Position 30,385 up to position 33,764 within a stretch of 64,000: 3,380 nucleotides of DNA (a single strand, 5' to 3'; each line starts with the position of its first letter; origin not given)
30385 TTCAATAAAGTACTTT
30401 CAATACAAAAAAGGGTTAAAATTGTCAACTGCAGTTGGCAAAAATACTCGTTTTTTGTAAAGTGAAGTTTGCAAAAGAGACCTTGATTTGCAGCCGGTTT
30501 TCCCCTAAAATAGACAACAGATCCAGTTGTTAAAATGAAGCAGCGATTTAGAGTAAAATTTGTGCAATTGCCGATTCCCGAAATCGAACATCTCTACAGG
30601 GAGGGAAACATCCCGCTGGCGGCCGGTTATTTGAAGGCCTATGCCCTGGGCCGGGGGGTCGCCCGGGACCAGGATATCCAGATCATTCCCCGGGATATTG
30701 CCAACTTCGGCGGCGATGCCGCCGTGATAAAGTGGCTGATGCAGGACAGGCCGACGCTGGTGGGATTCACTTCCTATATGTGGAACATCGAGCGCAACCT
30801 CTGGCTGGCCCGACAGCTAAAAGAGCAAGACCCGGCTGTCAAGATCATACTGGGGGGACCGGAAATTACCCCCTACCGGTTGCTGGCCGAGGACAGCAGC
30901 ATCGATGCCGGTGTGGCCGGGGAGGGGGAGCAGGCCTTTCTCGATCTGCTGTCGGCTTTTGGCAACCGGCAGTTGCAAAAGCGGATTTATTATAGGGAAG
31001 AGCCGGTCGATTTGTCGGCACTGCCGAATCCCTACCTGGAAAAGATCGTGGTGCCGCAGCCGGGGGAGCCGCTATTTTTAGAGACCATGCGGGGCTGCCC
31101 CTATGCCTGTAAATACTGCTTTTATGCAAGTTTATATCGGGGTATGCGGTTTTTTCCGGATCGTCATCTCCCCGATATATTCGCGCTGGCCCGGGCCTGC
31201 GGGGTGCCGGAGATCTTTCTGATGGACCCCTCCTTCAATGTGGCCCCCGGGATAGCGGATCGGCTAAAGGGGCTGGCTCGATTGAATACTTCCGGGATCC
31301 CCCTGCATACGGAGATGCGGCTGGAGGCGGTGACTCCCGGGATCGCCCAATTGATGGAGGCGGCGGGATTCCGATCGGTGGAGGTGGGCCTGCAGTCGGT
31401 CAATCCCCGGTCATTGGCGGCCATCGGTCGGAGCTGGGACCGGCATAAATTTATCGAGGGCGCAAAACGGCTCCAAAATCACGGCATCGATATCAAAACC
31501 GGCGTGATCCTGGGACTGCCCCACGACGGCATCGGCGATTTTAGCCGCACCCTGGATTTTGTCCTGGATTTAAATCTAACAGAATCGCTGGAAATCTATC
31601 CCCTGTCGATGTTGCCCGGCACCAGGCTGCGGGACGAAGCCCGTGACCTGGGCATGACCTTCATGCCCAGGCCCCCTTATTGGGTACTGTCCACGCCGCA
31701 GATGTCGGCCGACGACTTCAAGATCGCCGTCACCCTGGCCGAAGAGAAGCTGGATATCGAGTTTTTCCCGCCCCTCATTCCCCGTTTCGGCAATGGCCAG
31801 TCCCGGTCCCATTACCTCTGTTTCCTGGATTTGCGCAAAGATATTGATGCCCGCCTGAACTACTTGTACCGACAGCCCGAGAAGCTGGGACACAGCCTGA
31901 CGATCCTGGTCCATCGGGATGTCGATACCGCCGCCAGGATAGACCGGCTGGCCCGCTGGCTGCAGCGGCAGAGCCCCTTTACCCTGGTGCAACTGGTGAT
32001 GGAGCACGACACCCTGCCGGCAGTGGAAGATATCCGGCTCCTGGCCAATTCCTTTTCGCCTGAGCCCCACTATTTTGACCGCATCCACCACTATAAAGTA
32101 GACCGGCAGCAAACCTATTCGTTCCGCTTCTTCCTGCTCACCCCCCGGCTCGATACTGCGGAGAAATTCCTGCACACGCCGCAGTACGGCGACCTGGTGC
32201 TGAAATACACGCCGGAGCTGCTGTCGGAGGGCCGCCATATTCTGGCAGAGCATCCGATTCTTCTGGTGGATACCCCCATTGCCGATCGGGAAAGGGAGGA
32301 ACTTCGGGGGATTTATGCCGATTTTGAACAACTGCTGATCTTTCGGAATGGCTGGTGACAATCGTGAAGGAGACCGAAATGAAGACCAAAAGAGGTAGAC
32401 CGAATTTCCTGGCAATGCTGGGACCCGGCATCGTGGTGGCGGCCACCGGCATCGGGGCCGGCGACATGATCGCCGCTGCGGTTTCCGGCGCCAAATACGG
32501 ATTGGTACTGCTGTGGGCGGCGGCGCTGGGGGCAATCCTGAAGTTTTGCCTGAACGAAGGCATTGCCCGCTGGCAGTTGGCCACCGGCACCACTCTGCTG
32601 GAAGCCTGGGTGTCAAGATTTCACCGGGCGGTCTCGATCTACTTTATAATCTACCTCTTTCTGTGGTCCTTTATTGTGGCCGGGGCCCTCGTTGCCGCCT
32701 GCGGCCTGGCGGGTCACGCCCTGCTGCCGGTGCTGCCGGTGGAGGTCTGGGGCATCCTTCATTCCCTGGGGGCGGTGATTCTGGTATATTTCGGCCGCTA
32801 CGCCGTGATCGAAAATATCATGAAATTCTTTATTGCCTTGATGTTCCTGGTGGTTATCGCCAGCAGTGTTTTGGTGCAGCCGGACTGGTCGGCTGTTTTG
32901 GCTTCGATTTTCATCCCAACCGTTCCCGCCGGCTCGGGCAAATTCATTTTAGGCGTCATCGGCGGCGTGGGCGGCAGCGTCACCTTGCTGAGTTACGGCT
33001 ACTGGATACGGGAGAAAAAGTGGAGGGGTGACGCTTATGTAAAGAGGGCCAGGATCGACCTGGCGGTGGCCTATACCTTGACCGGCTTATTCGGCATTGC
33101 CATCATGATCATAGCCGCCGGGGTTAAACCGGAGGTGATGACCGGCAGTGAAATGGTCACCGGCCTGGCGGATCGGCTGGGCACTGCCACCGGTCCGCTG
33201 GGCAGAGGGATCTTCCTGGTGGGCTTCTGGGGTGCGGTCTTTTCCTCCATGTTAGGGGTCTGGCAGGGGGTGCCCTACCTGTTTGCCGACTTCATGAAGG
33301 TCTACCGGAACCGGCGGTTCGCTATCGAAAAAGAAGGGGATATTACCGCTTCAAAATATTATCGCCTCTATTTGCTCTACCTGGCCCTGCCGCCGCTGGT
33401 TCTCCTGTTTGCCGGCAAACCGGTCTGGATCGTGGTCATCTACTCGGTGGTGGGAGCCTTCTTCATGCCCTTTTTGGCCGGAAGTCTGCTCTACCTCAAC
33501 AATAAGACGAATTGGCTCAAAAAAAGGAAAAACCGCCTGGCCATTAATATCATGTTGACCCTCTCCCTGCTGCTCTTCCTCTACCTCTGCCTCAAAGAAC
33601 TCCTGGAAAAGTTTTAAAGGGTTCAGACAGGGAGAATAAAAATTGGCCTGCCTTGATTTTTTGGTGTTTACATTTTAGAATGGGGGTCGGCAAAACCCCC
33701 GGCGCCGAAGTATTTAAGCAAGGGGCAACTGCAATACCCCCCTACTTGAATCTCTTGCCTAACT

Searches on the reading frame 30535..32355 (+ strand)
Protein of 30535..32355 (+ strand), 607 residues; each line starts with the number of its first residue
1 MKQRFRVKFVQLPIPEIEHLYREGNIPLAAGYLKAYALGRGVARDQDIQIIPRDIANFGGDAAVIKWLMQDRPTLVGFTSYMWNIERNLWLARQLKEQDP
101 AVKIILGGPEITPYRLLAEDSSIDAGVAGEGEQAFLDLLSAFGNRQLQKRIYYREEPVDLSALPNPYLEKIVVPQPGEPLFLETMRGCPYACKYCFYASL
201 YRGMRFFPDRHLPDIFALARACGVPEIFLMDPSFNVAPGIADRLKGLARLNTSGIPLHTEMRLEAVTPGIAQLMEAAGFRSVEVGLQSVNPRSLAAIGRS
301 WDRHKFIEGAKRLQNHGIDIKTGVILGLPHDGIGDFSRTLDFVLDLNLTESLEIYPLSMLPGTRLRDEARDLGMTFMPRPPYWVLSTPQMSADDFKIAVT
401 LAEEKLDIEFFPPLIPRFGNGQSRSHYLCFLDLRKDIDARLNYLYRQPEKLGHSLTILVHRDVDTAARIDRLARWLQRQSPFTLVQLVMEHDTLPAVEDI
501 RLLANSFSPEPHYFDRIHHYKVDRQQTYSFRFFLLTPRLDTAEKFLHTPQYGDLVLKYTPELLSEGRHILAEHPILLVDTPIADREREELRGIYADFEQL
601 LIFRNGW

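Call 76: search_protein_families(library=pfam, proteins=[window:30535-32355:+], max_evalue=0.0001)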
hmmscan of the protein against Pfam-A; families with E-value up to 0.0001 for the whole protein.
window:30535-32355:+ (607 aa): 2 families
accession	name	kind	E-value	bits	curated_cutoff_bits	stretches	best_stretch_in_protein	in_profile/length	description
PF04055.27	Radical_SAM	-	5.2e-20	72.7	29.5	1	183-343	2-166/166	Radical SAM superfamily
PF02310.24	B12-binding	-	6.1e-12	45.9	32.1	1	27-138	14-120/121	B12 binding domain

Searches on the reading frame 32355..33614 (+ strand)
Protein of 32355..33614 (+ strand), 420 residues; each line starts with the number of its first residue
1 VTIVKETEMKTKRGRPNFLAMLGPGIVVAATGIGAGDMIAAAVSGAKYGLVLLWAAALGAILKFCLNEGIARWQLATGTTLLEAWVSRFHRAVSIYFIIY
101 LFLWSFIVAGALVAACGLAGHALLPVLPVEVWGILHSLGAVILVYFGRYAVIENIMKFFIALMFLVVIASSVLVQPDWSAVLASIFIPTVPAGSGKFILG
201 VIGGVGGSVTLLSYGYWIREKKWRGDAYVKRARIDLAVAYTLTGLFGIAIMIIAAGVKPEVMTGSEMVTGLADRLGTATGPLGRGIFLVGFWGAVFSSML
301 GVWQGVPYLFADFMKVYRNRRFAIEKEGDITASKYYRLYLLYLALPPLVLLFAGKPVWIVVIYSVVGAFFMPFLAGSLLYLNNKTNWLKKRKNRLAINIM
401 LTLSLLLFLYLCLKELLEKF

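Call 76: search_protein_families(library=pfam, proteins=[window:32355-33614:+], max_evalue=0.0001)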
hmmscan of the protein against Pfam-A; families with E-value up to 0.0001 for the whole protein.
window:32355-33614:+ (420 aa): 1 family
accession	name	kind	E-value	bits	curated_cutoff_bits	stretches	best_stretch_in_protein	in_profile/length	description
PF01566.24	Nramp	-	3.4e-39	135.4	29.8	1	41-394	4-356/357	Natural resistance-associated macrophage protein-like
